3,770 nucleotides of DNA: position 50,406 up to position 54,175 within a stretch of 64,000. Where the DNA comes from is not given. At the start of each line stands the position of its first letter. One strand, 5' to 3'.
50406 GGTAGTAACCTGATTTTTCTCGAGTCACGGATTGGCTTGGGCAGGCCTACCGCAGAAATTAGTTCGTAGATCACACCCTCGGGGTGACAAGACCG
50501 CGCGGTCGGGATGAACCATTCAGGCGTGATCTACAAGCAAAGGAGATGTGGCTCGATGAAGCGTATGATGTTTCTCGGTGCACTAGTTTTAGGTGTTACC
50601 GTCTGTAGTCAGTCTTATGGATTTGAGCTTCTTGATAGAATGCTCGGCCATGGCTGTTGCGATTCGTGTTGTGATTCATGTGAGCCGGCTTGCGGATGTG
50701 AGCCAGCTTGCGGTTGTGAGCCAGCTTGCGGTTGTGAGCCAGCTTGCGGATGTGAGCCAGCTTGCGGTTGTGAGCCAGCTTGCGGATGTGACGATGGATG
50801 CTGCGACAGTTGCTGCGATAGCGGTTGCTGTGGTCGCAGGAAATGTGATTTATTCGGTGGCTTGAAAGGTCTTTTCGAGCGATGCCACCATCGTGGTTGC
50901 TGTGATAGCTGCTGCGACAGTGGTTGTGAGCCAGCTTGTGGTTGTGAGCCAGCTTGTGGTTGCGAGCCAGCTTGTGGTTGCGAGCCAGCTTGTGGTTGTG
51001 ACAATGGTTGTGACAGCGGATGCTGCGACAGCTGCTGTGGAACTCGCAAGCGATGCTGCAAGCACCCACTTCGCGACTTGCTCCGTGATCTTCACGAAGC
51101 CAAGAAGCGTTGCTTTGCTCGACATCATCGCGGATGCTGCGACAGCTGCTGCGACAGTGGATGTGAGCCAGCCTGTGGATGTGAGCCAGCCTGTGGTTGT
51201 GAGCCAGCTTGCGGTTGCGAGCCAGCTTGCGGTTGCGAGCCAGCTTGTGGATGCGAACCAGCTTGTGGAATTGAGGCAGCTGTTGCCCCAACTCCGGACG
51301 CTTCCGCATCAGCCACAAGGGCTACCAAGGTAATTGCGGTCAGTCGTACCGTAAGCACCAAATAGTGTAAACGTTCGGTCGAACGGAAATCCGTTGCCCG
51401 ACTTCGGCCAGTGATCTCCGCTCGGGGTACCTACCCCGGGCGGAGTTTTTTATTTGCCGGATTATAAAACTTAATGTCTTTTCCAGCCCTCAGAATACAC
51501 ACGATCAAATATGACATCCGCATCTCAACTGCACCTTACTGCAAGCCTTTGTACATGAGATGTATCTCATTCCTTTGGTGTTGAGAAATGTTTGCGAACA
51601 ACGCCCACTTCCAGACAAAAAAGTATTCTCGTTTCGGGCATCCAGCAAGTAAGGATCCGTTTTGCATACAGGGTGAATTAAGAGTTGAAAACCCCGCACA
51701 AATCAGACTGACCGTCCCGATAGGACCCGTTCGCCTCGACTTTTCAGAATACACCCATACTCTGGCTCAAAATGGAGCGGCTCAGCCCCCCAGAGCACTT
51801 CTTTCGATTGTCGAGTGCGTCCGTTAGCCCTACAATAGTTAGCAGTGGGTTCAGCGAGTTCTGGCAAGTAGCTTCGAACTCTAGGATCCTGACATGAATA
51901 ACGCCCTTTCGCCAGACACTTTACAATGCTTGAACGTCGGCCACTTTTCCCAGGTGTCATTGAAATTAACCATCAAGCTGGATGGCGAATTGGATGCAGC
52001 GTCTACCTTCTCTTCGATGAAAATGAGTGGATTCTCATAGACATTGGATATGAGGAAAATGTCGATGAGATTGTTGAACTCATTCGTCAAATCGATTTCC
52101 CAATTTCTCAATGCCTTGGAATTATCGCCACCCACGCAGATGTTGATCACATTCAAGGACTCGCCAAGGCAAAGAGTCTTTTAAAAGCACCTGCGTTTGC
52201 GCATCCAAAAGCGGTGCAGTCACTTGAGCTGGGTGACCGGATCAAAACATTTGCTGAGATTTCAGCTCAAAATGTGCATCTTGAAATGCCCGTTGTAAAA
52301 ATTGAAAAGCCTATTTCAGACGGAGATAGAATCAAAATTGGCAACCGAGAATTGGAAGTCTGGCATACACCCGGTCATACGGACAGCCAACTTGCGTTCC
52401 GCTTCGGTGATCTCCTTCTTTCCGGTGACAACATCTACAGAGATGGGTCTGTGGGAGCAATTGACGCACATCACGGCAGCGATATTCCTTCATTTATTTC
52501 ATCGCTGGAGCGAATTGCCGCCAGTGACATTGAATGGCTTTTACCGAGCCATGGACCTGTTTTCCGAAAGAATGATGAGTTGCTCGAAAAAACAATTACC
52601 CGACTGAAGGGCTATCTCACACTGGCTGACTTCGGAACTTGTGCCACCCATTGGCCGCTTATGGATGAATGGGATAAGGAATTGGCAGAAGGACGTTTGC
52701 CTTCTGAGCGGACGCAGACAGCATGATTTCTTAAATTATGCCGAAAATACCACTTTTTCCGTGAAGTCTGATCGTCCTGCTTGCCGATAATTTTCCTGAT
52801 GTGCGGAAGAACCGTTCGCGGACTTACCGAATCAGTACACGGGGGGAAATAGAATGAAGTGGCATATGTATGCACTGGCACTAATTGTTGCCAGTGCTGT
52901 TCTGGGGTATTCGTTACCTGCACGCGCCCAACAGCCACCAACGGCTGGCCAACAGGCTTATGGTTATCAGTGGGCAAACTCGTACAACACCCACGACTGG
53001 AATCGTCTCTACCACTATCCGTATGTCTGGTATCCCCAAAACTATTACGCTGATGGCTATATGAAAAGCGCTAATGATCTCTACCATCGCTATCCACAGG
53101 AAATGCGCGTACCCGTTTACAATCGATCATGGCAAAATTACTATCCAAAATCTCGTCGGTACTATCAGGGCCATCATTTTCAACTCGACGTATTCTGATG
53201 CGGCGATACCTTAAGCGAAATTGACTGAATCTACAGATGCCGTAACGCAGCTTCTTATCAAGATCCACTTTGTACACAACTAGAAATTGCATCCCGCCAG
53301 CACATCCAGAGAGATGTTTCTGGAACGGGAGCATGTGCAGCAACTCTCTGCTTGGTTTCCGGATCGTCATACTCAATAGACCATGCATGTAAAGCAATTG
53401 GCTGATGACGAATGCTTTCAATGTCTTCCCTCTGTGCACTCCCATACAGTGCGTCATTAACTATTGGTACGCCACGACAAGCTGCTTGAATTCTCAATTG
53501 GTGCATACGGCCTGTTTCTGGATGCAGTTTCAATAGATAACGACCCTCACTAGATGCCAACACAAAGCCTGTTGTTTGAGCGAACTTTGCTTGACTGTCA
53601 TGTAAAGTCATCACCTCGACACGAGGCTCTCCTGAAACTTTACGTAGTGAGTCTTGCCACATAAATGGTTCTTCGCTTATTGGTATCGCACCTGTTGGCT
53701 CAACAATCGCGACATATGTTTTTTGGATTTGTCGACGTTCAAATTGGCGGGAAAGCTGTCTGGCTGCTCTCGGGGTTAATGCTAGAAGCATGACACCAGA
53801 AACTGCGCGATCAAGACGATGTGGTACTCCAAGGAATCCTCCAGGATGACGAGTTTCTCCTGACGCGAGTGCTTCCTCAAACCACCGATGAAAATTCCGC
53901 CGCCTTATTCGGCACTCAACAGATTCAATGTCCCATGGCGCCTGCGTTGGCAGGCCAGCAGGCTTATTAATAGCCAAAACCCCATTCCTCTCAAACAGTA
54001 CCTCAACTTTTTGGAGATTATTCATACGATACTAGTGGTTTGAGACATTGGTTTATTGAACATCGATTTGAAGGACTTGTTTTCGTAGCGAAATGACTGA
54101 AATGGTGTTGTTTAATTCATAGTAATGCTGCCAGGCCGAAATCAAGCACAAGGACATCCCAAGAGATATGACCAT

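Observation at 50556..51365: Exported protein that is about 23% cysteine, built from 16 perfect CEPACG repeats in three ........-primed modules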

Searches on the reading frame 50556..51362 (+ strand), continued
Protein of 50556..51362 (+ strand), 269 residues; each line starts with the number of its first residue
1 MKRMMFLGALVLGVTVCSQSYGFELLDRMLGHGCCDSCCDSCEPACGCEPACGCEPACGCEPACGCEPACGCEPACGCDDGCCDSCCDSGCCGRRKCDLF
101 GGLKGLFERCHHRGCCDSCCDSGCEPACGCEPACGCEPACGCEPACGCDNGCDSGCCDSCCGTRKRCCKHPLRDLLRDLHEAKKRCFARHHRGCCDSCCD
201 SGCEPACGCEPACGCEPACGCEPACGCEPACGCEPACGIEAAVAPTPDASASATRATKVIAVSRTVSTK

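Call 45: find_homologous_proteins(query=P0102, max_evalue=0.001)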
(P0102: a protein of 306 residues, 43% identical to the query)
Query P0102 (306 aa): 347 proteins with E <= 0.001 among 4825 candidates; the best 120 are listed.
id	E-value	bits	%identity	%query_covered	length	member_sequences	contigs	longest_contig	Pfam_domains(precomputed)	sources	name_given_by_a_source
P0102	4.6e-193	659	100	100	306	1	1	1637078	-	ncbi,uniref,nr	ncbi:hypothetical protein Poly41_12050 [Novipirellula artificiosorum]|uniref:Uncharacterized protein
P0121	1.6e-96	342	67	100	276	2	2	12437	-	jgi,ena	-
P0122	1.1e-67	247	59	100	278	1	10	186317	-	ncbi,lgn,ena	-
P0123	6.7e-61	224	53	100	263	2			-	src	-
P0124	1.2e-60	224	52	100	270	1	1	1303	-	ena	-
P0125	4.3e-52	195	45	100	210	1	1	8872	-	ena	-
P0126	1.2e-50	191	52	100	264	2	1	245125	-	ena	-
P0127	1.3e-50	191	50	100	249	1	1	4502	-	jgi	-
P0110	3.0e-49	186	45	100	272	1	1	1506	-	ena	-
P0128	1.0e-48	184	54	100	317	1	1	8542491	-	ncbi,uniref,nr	ncbi:hypothetical protein K227x_06970 [Rubripirellula lacrimiformis]|uniref:Stigma-specific protein,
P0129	1.8e-48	184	45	100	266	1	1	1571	-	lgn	-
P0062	1.9e-47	180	57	69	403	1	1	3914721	-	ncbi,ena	-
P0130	3.3e-47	179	46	100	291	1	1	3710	-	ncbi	-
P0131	2.9e-44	170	48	100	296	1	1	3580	-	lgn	-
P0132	1.6e-43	167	44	100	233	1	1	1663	-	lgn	-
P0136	4.5e-41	159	47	100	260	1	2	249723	-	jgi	jgi:hypothetical protein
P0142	1.0e-39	155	43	100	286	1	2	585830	-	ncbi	-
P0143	1.0e-38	151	46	100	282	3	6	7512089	-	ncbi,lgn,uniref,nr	ncbi:hypothetical protein CA51_05110 [Rosistilla oblonga]|uniref:Uncharacterized protein n=1 Tax=Ros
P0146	1.8e-38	151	43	100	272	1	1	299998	-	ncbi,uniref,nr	ncbi:hypothetical protein [Candidatus Laterigemmans baculatus]|uniref:hypothetical protein n=1 Tax=C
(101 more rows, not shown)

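Call 47: find_encoding_contigs(protein=P0128, flank=4000, max_places=1)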
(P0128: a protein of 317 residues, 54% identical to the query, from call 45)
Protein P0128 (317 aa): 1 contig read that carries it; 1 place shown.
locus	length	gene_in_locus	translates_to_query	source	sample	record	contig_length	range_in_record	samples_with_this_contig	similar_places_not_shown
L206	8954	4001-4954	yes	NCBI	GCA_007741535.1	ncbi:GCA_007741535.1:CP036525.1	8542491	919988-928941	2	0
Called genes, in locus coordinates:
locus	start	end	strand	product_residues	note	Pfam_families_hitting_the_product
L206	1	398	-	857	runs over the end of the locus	PF13360:PQQ_2 (faint), PF13570:Beta-prop_ACSF4 (faint)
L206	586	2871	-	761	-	PF01011:PQQ (faint), PF13360:PQQ_2, PF13570:Beta-prop_ACSF4 (faint)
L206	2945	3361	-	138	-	PF07883:Cupin_2 (weak)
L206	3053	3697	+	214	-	-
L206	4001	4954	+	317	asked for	-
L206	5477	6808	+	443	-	PF02684:LpxB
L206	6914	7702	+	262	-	-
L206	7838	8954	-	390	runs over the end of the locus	PF07963:N_methyl (weak), PF07596:SBP_bac_10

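Call 48: find_encoding_contigs(protein=P0143, flank=4000, max_places=1)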
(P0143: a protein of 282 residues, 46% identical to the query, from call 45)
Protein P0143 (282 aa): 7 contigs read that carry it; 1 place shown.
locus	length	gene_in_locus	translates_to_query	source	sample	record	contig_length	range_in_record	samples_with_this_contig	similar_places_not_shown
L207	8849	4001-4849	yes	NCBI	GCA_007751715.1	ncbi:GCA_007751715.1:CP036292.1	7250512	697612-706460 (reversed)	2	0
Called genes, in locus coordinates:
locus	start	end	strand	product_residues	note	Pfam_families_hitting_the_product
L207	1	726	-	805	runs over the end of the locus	PF13570:Beta-prop_ACSF4 (faint), PF13360:PQQ_2 (weak)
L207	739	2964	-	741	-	PF01011:PQQ, PF13360:PQQ_2, PF13570:Beta-prop_ACSF4 (faint)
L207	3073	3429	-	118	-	PF07883:Cupin_2 (weak)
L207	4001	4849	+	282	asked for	-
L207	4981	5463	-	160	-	-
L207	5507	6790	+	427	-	PF02684:LpxB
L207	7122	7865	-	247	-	PF13414:TPR_11, PF13432:TPR_16 (weak), PF14559:TPR_19 (weak), PF13431:TPR_17 (weak), PF14559:TPR_19, PF25063:ARM_TT21_C, PF13428:TPR_14 (weak), PF13432:TPR_16 (weak), +12 more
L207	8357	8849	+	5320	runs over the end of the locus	PF04151:PPC (weak), PF20009:GEVED, PF00404:Dockerin_1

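Call 49: find_encoding_contigs(protein=P0146, flank=4000, max_places=1)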
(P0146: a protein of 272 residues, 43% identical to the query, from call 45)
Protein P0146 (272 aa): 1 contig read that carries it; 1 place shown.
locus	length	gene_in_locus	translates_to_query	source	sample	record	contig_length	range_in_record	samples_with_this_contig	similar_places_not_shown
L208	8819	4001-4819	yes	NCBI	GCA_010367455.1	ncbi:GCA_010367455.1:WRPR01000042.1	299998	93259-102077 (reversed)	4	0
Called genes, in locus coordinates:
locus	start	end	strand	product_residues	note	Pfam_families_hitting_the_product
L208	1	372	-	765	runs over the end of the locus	-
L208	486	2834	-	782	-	-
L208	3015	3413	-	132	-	PF07883:Cupin_2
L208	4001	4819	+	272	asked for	-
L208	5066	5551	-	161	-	-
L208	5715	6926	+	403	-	PF02684:LpxB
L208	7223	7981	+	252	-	-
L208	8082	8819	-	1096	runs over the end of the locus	PF02811:PHP, PF07733:DNA_pol3_alpha, PF17657:DNA_pol3_finger, PF14579:HHH_6, PF01336:tRNA_anti-codon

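Call 50: find_encoding_contigs(protein=P0142, flank=4000, max_places=1)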
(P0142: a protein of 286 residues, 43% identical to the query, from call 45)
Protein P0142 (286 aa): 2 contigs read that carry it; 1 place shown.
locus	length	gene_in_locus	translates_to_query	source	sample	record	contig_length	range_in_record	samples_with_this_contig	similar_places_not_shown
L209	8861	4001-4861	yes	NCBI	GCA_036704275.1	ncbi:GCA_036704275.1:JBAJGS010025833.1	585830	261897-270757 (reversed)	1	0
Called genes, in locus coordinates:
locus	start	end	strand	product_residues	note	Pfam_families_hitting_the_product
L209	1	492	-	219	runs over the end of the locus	PF04337:DUF480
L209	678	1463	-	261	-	PF00106:adh_short, PF08659:KR, PF01370:Epimerase (weak), PF13561:adh_short_C2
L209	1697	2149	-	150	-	PF04657:DMT_YdcZ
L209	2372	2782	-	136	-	PF00072:Response_reg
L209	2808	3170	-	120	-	PF07883:Cupin_2 (faint)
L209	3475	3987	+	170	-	-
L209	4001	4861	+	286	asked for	-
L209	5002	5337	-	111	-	PF00111:Fer2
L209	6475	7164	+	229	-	PF25060:ARM_TT21_2nd (weak), PF14559:TPR_19 (weak)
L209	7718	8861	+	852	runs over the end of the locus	PF02861:Clp_N, PF00004:AAA, PF17871:AAA_lid_9, PF02151:UVR, PF07724:AAA_2, PF00004:AAA, PF07728:AAA_5, PF10431:ClpB_D2-small, +8 more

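Call 51: find_encoding_contigs(protein=P0136, flank=4000, max_places=1)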
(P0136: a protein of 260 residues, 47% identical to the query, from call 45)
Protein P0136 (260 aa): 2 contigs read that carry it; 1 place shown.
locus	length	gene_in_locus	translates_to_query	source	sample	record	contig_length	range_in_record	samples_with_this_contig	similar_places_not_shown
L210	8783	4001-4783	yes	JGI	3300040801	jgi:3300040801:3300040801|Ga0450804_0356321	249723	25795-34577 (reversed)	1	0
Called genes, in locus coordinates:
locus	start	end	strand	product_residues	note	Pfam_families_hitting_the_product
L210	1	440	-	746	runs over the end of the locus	PF13570:Beta-prop_ACSF4 (faint), PF13360:PQQ_2 (weak)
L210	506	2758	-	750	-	PF01011:PQQ (weak), PF13360:PQQ_2, PF13570:Beta-prop_ACSF4 (weak)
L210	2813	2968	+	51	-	-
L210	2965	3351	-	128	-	PF07883:Cupin_2 (weak)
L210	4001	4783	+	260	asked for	-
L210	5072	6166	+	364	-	PF01883:FeS_assembly_P (weak), PF01656:CbiA, PF09140:MipZ (weak), PF10609:ParA, PF13614:AAA_31 (weak)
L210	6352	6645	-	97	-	-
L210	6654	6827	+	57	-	-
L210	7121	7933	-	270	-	PF02163:Peptidase_M50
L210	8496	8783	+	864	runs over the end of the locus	PF07626:PSD3, PF07637:PSD5, PF07631:PSD4, PF07627:PSCyt3, PF07624:PSD2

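Call 56: search_protein_families(library=pfam, alignment_id=A3, max_evalue=1)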
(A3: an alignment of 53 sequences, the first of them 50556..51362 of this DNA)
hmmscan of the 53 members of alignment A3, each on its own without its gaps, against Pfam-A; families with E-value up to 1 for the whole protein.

A. member 1, window:50556-51362:+ (269 aa): 1 family
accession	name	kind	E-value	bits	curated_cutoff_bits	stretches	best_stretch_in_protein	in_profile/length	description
PF05887.16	Trypan_PARP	-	0.00087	19.7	100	1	200-255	62-117/134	Procyclic acidic repetitive protein (PARP)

B. families by the number of members that match (of 53 scanned): 4 families
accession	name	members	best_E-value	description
PF05887.16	Trypan_PARP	1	0.00087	Procyclic acidic repetitive protein (PARP)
PF05739.25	SNARE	1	0.13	SNARE domain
PF07054.16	Pericardin_rpt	1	0.21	Pericardin like repeat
PF14181.11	YqfQ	1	0.51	YqfQ-like protein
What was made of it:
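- On YTV cell-wall proteins (PF07639): No hit in 53 members (call 56).
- Closest known: YTV-domain Cys-rich cell-wall proteins of Planctomycetes. Different: No YTV match in any of 53 family members (call 56).
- Closest known: Mammalian keratin-associated. Different: No Keratin_B2 match (call 56).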

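Call 79: search_protein_representatives(alignment_id=A3)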
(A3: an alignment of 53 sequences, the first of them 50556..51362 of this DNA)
Query: 53 sequences, 307 profile positions. Proteins with E-value up to 0.001 (for the whole library): 438; up to 1e-10: 241; up to 1e-30: 35. The best 150 are listed.
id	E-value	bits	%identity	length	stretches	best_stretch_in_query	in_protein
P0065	1.3e-104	366.2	-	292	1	1-287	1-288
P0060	1.8e-65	237.6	-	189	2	39-137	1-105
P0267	5.6e-56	206.5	-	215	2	7-103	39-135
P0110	6.0e-55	203.1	-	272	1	39-304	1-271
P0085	3.1e-54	200.8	-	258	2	88-268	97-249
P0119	1.1e-45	172.6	-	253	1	39-305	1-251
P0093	2.2e-45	171.7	-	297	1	39-301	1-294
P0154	3.2e-42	161.3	-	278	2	83-304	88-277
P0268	1.7e-41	158.9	-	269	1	39-306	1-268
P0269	3.5e-41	157.9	-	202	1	39-198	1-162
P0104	4.8e-41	157.4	-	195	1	39-169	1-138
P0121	8.6e-41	156.6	-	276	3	39-122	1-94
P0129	1.9e-38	148.9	-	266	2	39-120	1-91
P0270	2.8e-38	148.4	-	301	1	39-301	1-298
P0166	2.7e-36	141.8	-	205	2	39-134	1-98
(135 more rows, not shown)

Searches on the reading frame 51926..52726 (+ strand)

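Call 16: search_protein_families(library=pfam, proteins=[window:51926-52726:+], max_evalue=0.001)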
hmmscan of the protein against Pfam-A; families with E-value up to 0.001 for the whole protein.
window:51926-52726:+ (266 aa): 3 families
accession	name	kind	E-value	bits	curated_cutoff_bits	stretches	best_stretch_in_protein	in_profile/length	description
PF00753.33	Lactamase_B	-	2.9e-23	83.3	22.7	1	23-209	5-196/196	Metallo-beta-lactamase superfamily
PF19583.5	ODP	-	1.9e-05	25.1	27.2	1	23-120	2-100/194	ODP family beta lactamase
PF12706.13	Lactamase_B_2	-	0.00025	21.1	27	1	35-159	2-129/200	Beta-lactamase superfamily domain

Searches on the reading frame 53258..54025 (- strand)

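Call 16: search_protein_families(library=pfam, proteins=[window:53258-54025:-], max_evalue=0.001)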
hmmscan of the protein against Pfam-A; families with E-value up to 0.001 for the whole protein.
window:53258-54025:- (255 aa): 1 family
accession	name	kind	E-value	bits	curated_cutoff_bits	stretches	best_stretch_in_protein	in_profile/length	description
PF00849.27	PseudoU_synth_2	-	2.7e-25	89.8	26.8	1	16-182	2-151/152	RNA pseudouridylate synthase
